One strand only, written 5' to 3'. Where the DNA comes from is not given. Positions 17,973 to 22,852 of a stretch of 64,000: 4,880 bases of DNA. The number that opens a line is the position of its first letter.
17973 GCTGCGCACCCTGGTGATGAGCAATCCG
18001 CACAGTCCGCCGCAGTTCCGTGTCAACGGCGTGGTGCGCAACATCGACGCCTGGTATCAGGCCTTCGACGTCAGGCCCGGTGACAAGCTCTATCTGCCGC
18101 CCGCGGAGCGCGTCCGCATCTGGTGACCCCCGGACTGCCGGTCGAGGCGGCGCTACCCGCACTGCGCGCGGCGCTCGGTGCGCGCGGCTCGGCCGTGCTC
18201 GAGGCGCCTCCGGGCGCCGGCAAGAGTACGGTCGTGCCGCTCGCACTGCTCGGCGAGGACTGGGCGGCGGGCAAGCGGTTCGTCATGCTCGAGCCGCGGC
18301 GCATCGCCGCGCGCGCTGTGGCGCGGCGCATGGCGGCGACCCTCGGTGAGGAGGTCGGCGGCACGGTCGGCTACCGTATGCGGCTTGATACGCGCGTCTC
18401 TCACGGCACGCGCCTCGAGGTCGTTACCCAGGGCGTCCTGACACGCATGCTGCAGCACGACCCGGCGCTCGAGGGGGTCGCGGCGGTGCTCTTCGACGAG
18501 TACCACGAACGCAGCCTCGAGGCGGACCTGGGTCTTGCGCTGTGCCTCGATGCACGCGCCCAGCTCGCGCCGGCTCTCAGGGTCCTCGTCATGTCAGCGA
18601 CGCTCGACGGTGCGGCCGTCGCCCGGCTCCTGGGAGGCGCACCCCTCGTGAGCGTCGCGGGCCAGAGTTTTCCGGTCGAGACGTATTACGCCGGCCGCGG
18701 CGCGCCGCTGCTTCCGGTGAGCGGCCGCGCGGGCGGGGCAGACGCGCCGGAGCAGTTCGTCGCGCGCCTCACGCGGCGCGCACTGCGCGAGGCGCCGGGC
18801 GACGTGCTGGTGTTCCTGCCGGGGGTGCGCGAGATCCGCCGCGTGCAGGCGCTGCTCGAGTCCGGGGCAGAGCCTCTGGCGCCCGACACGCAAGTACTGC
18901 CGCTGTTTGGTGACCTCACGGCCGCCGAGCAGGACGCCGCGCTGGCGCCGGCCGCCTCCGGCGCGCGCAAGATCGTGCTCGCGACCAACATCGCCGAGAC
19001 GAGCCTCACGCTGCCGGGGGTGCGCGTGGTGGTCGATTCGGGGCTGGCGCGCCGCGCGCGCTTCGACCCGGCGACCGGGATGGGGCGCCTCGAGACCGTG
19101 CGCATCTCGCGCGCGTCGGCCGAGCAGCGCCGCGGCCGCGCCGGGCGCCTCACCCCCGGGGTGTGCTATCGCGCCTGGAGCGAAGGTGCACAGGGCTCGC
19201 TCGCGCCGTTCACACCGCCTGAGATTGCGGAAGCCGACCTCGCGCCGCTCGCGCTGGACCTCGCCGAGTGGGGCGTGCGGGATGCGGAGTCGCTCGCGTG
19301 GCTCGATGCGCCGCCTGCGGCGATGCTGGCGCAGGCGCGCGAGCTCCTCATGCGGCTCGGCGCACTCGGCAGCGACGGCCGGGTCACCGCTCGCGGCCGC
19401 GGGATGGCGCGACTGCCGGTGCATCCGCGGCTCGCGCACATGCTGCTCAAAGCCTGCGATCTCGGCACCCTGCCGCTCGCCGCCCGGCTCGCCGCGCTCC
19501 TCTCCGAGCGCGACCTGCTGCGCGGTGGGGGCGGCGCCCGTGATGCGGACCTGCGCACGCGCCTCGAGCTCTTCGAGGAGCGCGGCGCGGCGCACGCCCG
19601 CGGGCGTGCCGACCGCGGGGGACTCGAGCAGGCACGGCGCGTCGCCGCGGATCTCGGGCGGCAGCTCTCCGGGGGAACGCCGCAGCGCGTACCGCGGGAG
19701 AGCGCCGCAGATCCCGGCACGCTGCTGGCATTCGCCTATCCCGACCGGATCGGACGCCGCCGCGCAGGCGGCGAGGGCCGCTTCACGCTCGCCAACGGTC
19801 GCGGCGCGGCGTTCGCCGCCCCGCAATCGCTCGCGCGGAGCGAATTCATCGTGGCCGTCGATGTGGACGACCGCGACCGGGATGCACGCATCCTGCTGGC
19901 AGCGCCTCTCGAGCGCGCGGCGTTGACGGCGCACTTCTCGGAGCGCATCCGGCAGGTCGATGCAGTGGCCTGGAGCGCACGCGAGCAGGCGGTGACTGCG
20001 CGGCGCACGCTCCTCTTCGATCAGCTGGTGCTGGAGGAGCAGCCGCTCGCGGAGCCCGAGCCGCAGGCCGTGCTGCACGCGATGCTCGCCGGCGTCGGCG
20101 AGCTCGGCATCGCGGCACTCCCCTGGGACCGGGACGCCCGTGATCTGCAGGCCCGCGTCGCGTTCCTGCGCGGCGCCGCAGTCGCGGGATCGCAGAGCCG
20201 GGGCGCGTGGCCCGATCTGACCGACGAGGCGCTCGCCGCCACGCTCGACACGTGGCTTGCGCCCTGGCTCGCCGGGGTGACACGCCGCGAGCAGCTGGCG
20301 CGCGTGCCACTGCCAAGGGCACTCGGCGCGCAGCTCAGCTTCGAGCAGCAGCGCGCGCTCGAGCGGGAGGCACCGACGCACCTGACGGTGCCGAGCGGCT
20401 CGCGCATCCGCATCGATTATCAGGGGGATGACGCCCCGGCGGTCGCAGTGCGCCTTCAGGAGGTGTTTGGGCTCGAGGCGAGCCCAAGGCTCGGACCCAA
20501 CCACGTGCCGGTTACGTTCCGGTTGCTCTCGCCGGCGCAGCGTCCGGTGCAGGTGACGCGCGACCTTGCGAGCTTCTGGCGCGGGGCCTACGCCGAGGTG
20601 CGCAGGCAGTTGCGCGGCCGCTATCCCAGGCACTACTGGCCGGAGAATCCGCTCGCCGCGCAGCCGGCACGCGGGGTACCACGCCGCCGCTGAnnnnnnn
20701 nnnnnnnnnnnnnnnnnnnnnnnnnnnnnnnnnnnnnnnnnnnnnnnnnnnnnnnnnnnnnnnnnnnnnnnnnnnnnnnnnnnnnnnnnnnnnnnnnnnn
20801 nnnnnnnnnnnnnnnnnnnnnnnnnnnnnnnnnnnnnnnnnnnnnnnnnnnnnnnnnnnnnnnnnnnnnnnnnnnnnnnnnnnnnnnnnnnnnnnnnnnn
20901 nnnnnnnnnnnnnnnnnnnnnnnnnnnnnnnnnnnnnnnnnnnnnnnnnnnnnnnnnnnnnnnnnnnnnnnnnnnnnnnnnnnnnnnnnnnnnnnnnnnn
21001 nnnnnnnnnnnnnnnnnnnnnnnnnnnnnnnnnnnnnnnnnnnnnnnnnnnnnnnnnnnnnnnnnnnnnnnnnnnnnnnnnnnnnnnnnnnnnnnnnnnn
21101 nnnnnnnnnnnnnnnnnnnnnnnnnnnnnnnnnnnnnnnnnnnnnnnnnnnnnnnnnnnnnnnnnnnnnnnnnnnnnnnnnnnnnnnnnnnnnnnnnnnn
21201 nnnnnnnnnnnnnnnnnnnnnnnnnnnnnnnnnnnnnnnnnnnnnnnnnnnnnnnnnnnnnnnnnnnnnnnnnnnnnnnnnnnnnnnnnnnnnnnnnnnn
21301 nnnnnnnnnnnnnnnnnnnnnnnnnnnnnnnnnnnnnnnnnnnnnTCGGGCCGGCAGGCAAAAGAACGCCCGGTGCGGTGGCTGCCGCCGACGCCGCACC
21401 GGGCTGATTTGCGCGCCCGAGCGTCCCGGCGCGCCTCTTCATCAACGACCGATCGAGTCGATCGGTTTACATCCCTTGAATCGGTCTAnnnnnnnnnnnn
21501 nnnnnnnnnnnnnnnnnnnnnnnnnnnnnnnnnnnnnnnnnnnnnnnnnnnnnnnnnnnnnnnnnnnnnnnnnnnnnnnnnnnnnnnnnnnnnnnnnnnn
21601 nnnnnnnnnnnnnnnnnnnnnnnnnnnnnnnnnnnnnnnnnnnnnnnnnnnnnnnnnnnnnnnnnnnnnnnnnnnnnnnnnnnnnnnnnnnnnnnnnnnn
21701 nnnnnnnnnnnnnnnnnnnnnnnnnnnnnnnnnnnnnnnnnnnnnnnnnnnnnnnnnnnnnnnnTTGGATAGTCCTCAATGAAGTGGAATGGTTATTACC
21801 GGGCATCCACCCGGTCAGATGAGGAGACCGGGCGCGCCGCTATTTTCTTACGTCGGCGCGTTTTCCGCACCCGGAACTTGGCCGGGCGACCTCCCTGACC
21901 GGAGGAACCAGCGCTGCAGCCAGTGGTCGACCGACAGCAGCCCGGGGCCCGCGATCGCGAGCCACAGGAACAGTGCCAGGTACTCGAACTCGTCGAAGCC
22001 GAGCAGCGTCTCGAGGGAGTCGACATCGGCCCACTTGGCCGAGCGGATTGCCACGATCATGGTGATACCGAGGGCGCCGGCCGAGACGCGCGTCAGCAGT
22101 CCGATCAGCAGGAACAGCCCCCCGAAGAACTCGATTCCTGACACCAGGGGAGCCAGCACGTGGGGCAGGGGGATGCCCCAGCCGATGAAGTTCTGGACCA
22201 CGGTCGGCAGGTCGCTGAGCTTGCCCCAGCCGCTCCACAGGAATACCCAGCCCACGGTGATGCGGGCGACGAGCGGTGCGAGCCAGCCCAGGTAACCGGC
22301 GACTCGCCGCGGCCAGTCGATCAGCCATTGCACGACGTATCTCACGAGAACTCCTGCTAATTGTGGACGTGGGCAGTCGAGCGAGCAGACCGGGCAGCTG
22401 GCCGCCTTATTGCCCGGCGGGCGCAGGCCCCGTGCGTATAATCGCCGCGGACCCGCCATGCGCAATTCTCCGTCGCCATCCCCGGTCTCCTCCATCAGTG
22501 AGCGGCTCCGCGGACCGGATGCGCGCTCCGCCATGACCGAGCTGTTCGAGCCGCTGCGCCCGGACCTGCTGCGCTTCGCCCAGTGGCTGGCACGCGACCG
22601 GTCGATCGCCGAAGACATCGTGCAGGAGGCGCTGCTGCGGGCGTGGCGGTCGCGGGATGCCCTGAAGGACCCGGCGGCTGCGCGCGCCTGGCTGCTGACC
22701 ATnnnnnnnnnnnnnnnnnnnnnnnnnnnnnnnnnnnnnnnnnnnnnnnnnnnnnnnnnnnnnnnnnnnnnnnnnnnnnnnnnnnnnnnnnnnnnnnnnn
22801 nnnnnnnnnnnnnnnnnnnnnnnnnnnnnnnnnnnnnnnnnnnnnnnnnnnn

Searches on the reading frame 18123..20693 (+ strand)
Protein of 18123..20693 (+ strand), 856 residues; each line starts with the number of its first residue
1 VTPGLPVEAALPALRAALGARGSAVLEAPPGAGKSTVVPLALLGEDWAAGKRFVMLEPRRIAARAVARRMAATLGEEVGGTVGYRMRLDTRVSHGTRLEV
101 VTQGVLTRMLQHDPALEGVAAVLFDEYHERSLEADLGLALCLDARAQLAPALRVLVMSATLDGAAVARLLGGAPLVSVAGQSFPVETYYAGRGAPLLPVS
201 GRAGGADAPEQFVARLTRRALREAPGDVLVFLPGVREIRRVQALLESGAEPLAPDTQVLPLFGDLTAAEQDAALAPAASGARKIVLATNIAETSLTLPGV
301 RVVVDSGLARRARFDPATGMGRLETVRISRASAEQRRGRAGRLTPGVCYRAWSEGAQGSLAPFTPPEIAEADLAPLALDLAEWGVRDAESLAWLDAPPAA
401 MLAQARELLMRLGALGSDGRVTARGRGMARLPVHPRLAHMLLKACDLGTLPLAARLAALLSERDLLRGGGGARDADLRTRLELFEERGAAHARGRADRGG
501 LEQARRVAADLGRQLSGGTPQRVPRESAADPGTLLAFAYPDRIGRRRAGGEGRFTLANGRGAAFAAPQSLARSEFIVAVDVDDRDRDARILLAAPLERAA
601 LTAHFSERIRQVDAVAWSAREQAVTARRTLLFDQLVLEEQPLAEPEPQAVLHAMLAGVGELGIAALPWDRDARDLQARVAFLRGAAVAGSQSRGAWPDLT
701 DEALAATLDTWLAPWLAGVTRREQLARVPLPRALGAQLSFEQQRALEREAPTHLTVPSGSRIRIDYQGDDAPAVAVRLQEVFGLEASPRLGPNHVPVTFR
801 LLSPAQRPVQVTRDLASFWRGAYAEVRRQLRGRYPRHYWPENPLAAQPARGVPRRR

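Call 7: search_protein_families(library=pfam, proteins=[window:18123-20693:+])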
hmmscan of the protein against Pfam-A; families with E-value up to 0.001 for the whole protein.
window:18123-20693:+ (856 aa): 5 families
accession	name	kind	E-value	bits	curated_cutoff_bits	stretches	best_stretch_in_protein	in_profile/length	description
PF08482.15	HrpB_C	-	8.7e-52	175.4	25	1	711-843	1-133/133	ATP-dependent helicase C-terminal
PF00271.37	Helicase_C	-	1.3e-13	51.6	23.5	1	221-343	11-109/110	Helicase conserved C-terminal domain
PF00270.35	DEAD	-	1.4e-08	35.1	26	1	16-165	10-163/167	DEAD/DEAH box helicase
PF24473.1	CON_HrpB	-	3.6e-06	27.1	27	1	608-642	1-35/35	ATP-dependent RNA helicase HrpB, connector region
PF04408.29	HA2_N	-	8.4e-05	23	21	1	405-433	1-29/29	Helicase associated domain (HA2), winged-helix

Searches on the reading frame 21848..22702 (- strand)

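Call 7: search_protein_families(library=pfam, proteins=[window:21848-22702:-])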
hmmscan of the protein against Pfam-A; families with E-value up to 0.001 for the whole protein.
window:21848-22702:- (284 aa): 3 families
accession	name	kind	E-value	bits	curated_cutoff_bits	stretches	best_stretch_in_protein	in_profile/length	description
PF07681.17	DoxX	-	4.2e-20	72.6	23.6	1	143-222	2-83/85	DoxX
PF07291.16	MauE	-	1.9e-06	28.6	27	1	143-217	5-82/128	Methylamine utilisation protein MauE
PF04173.18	DoxD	-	3.4e-05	24.3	22.7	1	186-264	70-146/167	TQO small subunit DoxD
